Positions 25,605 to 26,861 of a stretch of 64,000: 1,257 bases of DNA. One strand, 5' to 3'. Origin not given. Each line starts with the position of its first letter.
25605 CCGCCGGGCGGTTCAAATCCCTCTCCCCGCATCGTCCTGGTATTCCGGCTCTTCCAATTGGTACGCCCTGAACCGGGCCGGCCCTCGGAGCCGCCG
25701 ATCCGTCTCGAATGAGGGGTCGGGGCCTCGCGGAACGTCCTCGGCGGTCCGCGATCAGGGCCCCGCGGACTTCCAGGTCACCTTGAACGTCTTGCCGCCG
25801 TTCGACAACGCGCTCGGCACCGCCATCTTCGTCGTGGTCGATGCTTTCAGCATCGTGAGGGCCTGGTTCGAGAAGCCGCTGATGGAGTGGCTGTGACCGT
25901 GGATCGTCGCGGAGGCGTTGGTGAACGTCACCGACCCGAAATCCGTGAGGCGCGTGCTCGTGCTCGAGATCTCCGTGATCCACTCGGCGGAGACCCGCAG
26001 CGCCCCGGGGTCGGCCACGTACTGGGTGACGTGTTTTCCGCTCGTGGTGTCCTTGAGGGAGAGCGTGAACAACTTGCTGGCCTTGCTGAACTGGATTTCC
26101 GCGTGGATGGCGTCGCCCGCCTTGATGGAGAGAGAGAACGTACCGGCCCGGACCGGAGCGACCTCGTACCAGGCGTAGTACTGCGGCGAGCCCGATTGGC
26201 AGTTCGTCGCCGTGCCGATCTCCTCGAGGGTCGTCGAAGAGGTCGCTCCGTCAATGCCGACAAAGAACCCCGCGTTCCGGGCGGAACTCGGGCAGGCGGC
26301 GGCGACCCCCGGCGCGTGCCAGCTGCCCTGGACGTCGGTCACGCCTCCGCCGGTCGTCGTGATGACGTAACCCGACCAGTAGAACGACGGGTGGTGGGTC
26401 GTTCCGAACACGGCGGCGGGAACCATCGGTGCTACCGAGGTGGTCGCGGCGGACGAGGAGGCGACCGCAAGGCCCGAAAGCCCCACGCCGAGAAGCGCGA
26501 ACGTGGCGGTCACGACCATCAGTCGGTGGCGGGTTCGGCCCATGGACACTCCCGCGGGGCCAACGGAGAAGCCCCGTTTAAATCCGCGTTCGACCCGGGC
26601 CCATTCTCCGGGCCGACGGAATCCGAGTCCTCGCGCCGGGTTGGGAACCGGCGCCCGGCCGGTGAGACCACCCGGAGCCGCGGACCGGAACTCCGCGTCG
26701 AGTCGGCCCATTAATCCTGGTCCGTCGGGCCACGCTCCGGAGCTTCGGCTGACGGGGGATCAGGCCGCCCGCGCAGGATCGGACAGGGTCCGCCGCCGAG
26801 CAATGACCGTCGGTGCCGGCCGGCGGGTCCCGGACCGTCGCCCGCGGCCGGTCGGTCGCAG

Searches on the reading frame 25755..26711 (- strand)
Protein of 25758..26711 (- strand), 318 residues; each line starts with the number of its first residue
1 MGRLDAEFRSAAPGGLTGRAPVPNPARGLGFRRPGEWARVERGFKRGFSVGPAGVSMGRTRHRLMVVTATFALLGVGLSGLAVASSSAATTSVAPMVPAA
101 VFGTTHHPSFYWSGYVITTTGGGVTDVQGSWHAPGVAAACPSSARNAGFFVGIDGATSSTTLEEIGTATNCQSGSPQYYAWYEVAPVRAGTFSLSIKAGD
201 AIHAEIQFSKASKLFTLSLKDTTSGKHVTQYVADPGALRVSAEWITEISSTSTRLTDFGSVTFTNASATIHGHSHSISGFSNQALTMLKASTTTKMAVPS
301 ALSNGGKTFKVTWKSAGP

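Call 3: search_protein_families(library=pfam, proteins=[window:25758-26711:-], max_evalue=0.01)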
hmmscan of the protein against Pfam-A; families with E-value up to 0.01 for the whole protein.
seq(318 aa): 1 family
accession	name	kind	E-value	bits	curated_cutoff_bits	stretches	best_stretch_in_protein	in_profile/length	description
PF01828.24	Peptidase_A4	-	9.7e-33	113.8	22.3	1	112-296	3-190/206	Peptidase A4 family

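Call 5: search_solved_structures(query=window:25758-26543:-, max_evalue=1, show_alignments=4)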
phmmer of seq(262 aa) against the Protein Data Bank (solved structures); distinct sequences matched with E-value up to 1: 2.
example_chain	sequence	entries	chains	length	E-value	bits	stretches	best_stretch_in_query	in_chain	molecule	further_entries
1y43_B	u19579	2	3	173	3.8e-13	52.6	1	91-218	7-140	Aspergillopepsin II heavy chain | Aspergillopepsin-2 heavy chain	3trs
1s2b_A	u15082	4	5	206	0.00014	24.6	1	68-217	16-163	Scytalidopepsin B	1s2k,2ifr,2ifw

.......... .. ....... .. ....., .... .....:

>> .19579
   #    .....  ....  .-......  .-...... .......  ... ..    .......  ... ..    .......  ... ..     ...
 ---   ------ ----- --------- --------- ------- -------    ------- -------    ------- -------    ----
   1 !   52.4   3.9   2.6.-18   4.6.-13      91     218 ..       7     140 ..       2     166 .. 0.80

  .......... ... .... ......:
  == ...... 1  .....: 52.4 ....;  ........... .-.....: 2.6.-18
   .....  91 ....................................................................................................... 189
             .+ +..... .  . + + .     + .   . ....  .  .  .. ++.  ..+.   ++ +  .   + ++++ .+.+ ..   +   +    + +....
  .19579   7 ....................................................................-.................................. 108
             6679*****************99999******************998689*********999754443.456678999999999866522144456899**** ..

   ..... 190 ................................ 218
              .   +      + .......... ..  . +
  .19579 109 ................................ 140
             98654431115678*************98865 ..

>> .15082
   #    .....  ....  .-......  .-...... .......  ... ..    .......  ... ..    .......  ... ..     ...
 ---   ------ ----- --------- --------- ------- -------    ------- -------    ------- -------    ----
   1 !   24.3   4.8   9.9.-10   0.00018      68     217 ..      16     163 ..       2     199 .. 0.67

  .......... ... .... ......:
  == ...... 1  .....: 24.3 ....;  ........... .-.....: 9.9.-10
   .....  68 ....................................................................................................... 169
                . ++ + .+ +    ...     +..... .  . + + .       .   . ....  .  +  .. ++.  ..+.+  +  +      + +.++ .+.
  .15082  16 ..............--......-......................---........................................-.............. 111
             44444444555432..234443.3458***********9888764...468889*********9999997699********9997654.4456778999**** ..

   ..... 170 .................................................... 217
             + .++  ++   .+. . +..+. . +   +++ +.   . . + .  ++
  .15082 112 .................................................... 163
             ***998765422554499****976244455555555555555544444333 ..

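Call 6: find_homologous_proteins(query=window:25758-26543:-, max_evalue=0.001)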
Query seq(262 aa) (262 aa): 93 proteins with E <= 0.001 among 2410 candidates.
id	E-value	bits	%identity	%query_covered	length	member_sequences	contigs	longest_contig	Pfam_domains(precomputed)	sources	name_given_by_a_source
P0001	2.5e-157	540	100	97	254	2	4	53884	PF01828.25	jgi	-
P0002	9.5e-71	256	51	100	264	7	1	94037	PF01828.25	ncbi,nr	ncbi:MAG: G1 family endopeptidase [Thermoplasmata archaeon]|nr:G1 family endopeptidase [Thermoplasma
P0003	1.5e-53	200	50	86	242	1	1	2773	PF01828.25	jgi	jgi:hypothetical protein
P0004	3.9e-48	182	45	97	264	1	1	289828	PF01828.25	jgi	jgi:Peptidase A4 family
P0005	6.3e-38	149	43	79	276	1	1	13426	PF01828.25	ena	-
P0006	2.4e-35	140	40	79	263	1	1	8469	PF01828.25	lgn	-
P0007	2.1e-32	131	39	90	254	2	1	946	PF01828.25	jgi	-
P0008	2.0e-31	127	44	79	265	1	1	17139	PF01828.25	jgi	jgi:hypothetical protein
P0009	2.4e-30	124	39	78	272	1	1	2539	PF01828.25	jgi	-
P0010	3.4e-30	123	40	79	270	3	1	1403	PF01828.25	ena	-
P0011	1.1e-29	122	40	77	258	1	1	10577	PF01828.25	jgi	jgi:peptidase A4-like protein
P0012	3.7e-29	120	39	78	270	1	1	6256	PF01828.25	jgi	jgi:hypothetical protein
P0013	9.2e-28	115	44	80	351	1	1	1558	PF01828.25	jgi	-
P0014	2.7e-27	114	40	77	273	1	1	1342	PF01828.25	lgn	-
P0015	1.1e-26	112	37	79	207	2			PF01828.25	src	-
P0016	9.5e-26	109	39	77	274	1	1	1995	PF01828.25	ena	-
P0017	1.8e-25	108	38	80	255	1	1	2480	PF01828.25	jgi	jgi:hypothetical protein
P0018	9.4e-25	105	36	81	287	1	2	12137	PF01828.25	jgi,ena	jgi:hypothetical protein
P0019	9.6e-24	102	39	79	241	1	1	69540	PF01828.25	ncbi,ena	-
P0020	1.0e-23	102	33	93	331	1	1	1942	PF01828.25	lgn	-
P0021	2.5e-23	101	33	93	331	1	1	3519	PF01828.25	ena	-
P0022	3.1e-23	101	38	78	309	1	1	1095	PF01828.25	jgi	jgi:Peptidase A4 family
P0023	4.3e-23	100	33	93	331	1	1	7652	PF01828.25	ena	-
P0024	1.9e-22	98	38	94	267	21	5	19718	PF01828.25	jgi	jgi:hypothetical protein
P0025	4.0e-22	97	37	70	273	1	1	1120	PF07589.17,PF01828.25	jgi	jgi:hypothetical protein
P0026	1.6e-21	95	36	77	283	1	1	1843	PF01828.25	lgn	-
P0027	4.2e-21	94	35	78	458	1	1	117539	PF01828.25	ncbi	-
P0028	7.8e-21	93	35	80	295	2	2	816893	PF01828.25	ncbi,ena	-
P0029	1.2e-20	92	39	77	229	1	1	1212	PF01828.25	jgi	jgi:hypothetical protein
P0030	1.5e-20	92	34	89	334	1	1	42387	PF01828.25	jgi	jgi:Peptidase A4 family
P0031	6.8e-20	90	37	84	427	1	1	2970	PF01828.25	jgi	jgi:hypothetical protein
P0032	1.0e-19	89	38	85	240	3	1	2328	PF01828.25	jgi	jgi:hypothetical protein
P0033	1.7e-19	88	40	77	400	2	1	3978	PF07679.23,PF13927.13,PF00047.32,PF01828.25,PF21471.4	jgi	jgi:hypothetical protein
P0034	2.5e-19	88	34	79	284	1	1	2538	PF01828.25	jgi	jgi:hypothetical protein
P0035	3.8e-19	87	35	78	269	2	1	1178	PF01828.25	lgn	-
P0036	4.0e-19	87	37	71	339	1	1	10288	PF01828.25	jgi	jgi:hypothetical protein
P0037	4.9e-19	87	32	91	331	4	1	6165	PF01828.25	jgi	jgi:hypothetical protein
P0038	7.5e-19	86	36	78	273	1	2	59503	PF01828.25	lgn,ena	-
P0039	1.0e-18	86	36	72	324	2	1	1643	PF01828.25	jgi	jgi:hypothetical protein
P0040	1.3e-18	85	35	78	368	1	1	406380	PF01828.25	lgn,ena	-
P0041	2.0e-18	85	35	81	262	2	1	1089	PF01828.25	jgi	jgi:hypothetical protein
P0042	2.0e-18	85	34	77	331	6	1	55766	PF01828.25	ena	-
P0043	2.0e-18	85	38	64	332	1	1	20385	PF01828.25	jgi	jgi:hypothetical protein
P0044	2.4e-18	84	34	85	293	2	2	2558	PF01828.25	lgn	-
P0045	2.4e-18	84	31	89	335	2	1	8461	PF01828.25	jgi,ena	-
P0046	3.2e-18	84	33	84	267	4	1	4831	PF01828.25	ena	-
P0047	4.0e-18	84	34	78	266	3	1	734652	PF01828.25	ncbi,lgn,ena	-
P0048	4.6e-18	84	35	84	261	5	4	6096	PF01828.25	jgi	jgi:hypothetical protein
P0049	4.9e-18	83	35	80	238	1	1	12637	PF01828.25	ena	-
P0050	6.1e-18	83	34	77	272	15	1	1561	PF01828.25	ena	-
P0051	1.1e-17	82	34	79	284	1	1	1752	PF01828.25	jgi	jgi:hypothetical protein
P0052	1.3e-17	82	39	61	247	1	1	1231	PF01828.25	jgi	jgi:hypothetical protein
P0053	1.6e-17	82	35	79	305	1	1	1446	PF01828.25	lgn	-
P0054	1.9e-17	82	35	78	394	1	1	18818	PF01828.25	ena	-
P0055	3.0e-17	81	37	78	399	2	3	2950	PF01828.25,PF00041.28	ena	-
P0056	3.3e-17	81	36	77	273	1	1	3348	PF01828.25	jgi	jgi:hypothetical protein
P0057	3.3e-17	81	35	85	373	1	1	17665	PF01828.25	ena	-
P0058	3.7e-17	81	30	97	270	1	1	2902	PF01828.25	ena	-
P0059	4.2e-17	80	36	84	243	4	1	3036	PF01828.25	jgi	-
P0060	8.4e-17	79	36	71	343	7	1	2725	PF01828.25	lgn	-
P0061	8.5e-17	79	34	81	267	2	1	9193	PF01828.25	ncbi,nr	ncbi:MAG TPA: G1 family glutamic endopeptidase [Gaiellaceae bacterium]|nr:G1 family glutamic endopep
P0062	1.1e-16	79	31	84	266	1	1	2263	PF01828.25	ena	-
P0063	4.2e-16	77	35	77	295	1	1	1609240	PF01828.25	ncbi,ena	-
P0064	4.5e-16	77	31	95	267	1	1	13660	PF01828.25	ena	-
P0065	9.0e-16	76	35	81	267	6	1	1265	PF01828.25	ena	-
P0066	9.2e-16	76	32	78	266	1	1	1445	PF01828.25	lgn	-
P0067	1.0e-15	76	37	78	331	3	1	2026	PF13927.13,PF01828.25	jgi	jgi:hypothetical protein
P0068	1.3e-14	72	34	78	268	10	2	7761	PF01828.25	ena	-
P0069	5.7e-14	70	37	78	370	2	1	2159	PF07679.23,PF09479.17,PF13927.13,PF01828.25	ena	-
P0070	8.3e-14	70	32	90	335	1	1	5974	PF01828.25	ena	-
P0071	1.1e-13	69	33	78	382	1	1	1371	PF01828.25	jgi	-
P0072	1.3e-13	69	31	87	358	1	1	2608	PF01828.25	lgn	-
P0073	3.0e-13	68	33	79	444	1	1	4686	PF01828.25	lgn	-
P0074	4.7e-13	67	30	83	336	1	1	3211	PF01828.25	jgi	jgi:hypothetical protein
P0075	5.0e-13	67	37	77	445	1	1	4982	PF07679.23,PF09479.17,PF13927.13,PF01828.25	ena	-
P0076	7.6e-13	66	34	53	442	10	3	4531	PF01828.25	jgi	-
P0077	8.6e-13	66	32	84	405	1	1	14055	PF01828.25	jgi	jgi:hypothetical protein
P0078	3.7e-12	64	38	64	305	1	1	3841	PF01828.25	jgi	jgi:hypothetical protein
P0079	8.7e-12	63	33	92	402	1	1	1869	PF01828.25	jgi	jgi:hypothetical protein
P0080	1.5e-11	62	37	52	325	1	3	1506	PF01828.25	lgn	-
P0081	1.5e-11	62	35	79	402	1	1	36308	PF01828.25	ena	-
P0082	9.8e-11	60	33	68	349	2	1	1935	PF01828.25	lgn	-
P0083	2.1e-10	59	32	60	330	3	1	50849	PF01828.25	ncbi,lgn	ncbi:MAG TPA: G1 family glutamic endopeptidase [Candidatus Dormibacteraeota bacterium]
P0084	1.3e-9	56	30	79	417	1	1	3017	PF01828.25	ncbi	-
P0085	2.6e-9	55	30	79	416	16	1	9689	PF01828.25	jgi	-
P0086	4.2e-9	54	31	79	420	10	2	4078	PF01828.25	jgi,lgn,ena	-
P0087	8.3e-9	53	37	47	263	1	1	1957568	PF01828.25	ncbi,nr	ncbi:peptidase A4 family-domain-containing protein [Mycena amicta]|nr:peptidase A4 family-domain-con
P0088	5.5e-8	51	31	96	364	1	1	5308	PF01828.25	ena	-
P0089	3.6e-6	45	33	47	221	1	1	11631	PF01828.25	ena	-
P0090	7.6e-6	44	28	79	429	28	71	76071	PF01828.25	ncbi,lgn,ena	-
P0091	8.0e-5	40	34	36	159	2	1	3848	PF01828.25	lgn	-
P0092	1.0e-4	40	33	64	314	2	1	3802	PF01828.25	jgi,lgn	jgi:hypothetical protein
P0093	1.3e-4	40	29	77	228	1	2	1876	PF01828.25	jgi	jgi:hypothetical protein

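Call 24: find_encoding_contigs(protein=P0001, flank=3000, max_places=6)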
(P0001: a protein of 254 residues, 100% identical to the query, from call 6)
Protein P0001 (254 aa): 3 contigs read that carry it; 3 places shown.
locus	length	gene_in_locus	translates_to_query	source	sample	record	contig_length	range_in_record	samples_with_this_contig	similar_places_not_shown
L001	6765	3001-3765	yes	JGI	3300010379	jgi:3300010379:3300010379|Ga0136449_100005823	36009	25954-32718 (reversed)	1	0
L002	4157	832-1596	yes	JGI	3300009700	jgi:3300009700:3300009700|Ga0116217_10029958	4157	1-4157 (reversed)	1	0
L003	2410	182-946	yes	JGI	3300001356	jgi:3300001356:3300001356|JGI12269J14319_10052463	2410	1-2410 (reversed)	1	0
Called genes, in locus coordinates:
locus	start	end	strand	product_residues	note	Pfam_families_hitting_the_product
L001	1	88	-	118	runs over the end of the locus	PF01022:HTH_5, PF12840:HTH_20 (weak)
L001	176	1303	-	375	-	PF10282:Lactonase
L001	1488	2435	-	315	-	PF04185:Phosphoesterase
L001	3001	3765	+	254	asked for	PF01828:Peptidase_A4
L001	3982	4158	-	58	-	-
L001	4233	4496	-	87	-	PF24434:DUF7557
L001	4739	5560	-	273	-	PF01791:DeoC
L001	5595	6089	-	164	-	PF13404:HTH_AsnC-type, PF13412:HTH_24, PF01037:AsnC_trans_reg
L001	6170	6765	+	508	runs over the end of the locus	PF03951:Gln-synt_N, PF00120:Gln-synt_C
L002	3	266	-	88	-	?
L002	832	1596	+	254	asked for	PF01828:Peptidase_A4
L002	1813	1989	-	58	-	-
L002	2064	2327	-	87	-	PF24434:DUF7557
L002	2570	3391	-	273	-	PF01791:DeoC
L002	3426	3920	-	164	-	PF13404:HTH_AsnC-type, PF13412:HTH_24, PF01037:AsnC_trans_reg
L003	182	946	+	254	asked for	PF01828:Peptidase_A4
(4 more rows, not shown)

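Call 25: search_protein_representatives(protein=window:25755-26543:-)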
Query: 262 residues. Proteins with E-value up to 0.001 (for the whole library): 4749; up to 1e-10: 2448; up to 1e-30: 37. The best 150 are listed.
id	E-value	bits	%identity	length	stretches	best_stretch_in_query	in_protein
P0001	8.0e-158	539.5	100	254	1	9-262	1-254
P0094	1.1e-53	198.5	45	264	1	10-262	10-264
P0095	4.8e-44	167.0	44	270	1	21-262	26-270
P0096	5.3e-42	160.3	43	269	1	6-262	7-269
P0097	1.5e-40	155.6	44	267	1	28-262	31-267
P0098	2.7e-40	154.7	40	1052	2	30-261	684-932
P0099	2.7e-38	148.2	45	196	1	68-262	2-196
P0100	1.9e-37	145.4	44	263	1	28-259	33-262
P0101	2.4e-37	145.0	39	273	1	7-262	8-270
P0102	6.6e-37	143.6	43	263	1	15-262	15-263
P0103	5.5e-36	140.6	40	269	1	8-262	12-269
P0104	9.1e-36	139.9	40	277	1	22-262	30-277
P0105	9.1e-36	139.9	44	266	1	24-262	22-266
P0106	1.5e-35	139.2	47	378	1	53-257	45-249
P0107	3.3e-35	138.0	35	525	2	35-259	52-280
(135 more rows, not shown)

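Call 32: find_encoding_contigs(protein=P0002, flank=6000, max_places=3)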
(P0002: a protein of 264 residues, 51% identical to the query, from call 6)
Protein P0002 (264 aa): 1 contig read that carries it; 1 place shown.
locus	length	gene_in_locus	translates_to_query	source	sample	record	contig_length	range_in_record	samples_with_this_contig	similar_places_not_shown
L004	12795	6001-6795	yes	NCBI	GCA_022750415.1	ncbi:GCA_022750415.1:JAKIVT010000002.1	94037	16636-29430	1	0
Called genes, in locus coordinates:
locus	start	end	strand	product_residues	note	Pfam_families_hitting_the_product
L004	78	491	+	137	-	PF09339:HTH_IclR (weak), PF01022:HTH_5 (weak)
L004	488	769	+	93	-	PF24365:DUF7521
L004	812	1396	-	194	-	-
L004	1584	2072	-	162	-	-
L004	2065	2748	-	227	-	PF00106:adh_short, PF13561:adh_short_C2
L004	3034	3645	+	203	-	PF07681:DoxX (weak)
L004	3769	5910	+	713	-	PF02629:CoA_binding, PF13380:CoA_binding_2, PF13607:Succ_CoA_lig, PF19045:Ligase_CoA_2, PF13549:ATP-grasp_5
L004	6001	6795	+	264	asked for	PF01828:Peptidase_A4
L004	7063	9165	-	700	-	PF24681:Kelch_KLHDC2_KLHL20_DRC7, PF24981:Beta-prop_ATRN-LZTR1 (weak), PF13415:Beta-prop_FBX42, PF24681:Kelch_KLHDC2_KLHL20_DRC7, PF18911:PKD_4, PF00801:PKD, PF18911:PKD_4 (weak)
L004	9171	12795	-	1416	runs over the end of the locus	PF24681:Kelch_KLHDC2_KLHL20_DRC7, PF24981:Beta-prop_ATRN-LZTR1, PF13415:Beta-prop_FBX42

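Call 33: find_encoding_contigs(protein=P0004, flank=6000, max_places=3)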
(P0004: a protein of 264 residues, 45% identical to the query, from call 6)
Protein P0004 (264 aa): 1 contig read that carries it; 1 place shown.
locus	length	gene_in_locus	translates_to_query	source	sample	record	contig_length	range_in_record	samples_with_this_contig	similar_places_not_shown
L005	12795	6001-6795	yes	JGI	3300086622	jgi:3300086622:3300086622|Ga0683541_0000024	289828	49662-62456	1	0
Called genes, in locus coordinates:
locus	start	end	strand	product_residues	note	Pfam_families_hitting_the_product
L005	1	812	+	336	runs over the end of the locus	-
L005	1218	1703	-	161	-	PF07366:SnoaL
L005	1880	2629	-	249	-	-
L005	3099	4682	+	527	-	-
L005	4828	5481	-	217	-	-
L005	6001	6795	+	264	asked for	PF01828:Peptidase_A4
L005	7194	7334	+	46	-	-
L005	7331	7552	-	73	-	-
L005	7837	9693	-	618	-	PF17884:DUF5591, PF01472:PUA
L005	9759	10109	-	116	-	-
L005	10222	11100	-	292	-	PF01040:UbiA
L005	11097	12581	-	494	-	PF20695:UbiD_N, PF01977:UbiD, PF20696:UbiD_C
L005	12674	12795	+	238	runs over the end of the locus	PF04967:HTH_10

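Call 38: find_related_loci(query=A2, collection=genome_contigs, flank=3000)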
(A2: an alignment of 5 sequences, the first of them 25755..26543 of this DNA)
Query A2 (262 aa) in genome_contigs; peptide patterns used: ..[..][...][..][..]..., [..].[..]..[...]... (x = any residue, [..] = any of these).
107 stretches matched a pattern; 83 encode a relative of the query (tblastn E <= 1e-3); the best 80 are kept; 80 distinct loci.
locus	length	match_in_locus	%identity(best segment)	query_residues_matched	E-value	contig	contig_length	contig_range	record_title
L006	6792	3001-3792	51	1-262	1e-76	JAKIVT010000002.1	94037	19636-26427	MAG: Thermoplasmata archaeon isolate AcS13-54 AcS13-54_2, whole genome shotgun sequence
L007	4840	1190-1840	51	46-262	1e-59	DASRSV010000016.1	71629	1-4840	MAG TPA_asm: Thermoplasmata archaeon isolate SMAG_U6321 k141_714925, whole genome shotgun sequence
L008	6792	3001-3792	45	5-262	4e-58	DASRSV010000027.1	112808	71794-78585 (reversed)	MAG TPA_asm: Thermoplasmata archaeon isolate SMAG_U6321 k141_780504, whole genome shotgun sequence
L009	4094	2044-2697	43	56-262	8e-42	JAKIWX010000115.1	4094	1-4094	MAG: Thermoplasmata archaeon isolate SubAcS15-67 SubAcS15-67_115, whole genome shotgun sequence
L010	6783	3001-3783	38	5-262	6e-42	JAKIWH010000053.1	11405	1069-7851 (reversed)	MAG: Thermoplasmata archaeon isolate AcS5-34 NODE_17995_length_11405_cov_5.097797, whole genome shotgun sequence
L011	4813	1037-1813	42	8-262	1e-41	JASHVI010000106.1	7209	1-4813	MAG: Thermoplasmata archaeon isolate JOPF201 JOPF_A14C_contig_79294, whole genome shotgun sequence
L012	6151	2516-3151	43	56-262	3e-41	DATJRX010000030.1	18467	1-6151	MAG TPA_asm: Thermoplasmata archaeon isolate SMAG_U14978 k141_847915, whole genome shotgun sequence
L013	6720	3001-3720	40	39-262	4e-41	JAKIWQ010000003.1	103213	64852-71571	MAG: Thermoplasmata archaeon isolate SubAcS13-64 SubAcS13-64_3, whole genome shotgun sequence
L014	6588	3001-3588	42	56-260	1e-36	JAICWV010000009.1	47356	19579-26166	MAG: Chloroflexi bacterium isolate LS_FP_2_bin.70 k141_894373_length_47356_cov_25.6460, whole genome shotgun sequence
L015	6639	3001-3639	38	56-259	2e-35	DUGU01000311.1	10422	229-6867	MAG TPA_asm: Methanoregulaceae archaeon isolate UBA11384 contig_58845, whole genome shotgun sequence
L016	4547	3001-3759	40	5-258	2e-34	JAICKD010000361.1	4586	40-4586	MAG: Ktedonobacterales bacterium isolate GZL_HY_2_bin.35 k141_2441507_length_4586_cov_14.7039, whole genome shotgun sequ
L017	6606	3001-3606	39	53-262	3e-33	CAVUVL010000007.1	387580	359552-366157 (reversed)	MAG: uncultured Solirubrobacterales bacterium isolate MFD01138.bin.2.94 genome assembly, contig: contig_26034, whole gen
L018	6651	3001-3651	38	53-261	3e-33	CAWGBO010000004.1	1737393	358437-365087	MAG: uncultured Actinomycetes bacterium isolate MFD06435.bin.2.68 genome assembly, contig: contig_23395, whole genome sh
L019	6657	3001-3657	38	56-262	2e-32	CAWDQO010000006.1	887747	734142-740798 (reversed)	MAG: uncultured Thermoplasmata archaeon isolate MFD03399.bin.2.1 genome assembly, contig: contig_6199, whole genome shot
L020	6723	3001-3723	41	9-258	1e-32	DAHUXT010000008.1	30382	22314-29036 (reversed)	MAG TPA_asm: Ktedonobacteria bacterium isolate clean1966 NODE_8_length_30382_cov_2.106415, whole genome shotgun sequence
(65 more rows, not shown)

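Call 43: predict_structure(alignment_id=A1)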
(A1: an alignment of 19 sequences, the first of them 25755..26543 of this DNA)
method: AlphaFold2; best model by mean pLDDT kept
length: 262 residues; sequences in the alignment: 19
mean_pLDDT: 85.2   pTM: 0.79
mean pLDDT of the five models: 85.2, 84.3, 84.0, 83.8, 81.1
residues with pLDDT >= 90: 171; 70-90: 41; 50-70: 13; < 50: 37
segments of 3 or more residues with pLDDT < 50: 1-31, 39-41
pLDDT, mean of each block of 10 residues (from residue 1): 41 44 46 52 73 95 96 96 83 93 92 91 96 96 98 97 98 97 97 77 94 98 97 87 97 91 46
secondary structure, 60 per line:
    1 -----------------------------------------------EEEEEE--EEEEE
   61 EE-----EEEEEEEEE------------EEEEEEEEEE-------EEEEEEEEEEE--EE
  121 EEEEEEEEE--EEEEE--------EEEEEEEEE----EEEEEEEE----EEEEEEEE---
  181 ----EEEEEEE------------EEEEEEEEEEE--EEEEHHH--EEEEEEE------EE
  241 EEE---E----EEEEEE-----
elements in order: E48-53 E56-62 E68-76 E89-98 E106-116 E119-129 E132-136 E145-153 E158-165 E170-177 E185-191 E204-214 E217-220 E226-232 E239-243 E252-257
